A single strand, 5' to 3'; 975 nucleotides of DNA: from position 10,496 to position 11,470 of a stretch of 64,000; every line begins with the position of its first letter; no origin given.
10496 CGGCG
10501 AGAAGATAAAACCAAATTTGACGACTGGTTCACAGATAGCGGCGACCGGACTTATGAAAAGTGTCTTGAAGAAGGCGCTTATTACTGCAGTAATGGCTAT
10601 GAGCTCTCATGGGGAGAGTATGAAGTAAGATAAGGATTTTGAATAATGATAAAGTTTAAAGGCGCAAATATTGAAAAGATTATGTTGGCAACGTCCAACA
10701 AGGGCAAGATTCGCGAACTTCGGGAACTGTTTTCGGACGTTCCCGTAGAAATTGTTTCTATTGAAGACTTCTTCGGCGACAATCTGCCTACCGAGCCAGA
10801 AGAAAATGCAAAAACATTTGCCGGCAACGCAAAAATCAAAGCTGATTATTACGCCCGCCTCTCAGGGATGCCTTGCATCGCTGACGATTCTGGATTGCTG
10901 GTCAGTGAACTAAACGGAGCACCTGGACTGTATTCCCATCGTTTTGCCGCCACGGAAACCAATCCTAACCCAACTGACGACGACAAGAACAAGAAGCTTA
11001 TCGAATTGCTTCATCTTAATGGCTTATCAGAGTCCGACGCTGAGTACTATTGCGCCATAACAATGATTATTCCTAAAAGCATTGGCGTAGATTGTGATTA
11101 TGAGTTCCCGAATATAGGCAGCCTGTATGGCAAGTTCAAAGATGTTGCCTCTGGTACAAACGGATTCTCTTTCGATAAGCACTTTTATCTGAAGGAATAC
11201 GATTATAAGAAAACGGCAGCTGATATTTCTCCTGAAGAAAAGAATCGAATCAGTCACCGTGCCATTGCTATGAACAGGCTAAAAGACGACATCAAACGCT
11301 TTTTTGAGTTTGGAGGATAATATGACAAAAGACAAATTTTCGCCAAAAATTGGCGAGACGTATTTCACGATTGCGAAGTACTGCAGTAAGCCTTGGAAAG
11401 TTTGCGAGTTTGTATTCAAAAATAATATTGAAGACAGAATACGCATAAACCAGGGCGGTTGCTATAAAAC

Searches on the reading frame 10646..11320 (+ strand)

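Call 55: search_protein_families(library=pfam, proteins=[window:10646-11320:+], max_evalue=0.0001)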
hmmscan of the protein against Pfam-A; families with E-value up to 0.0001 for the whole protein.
window:10646-11320:+ (224 aa): 1 family
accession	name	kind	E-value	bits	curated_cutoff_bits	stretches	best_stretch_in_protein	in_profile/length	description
PF01725.21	Ham1p_like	-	1.6e-47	162.2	22.5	1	12-214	1-185/186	Ham1 family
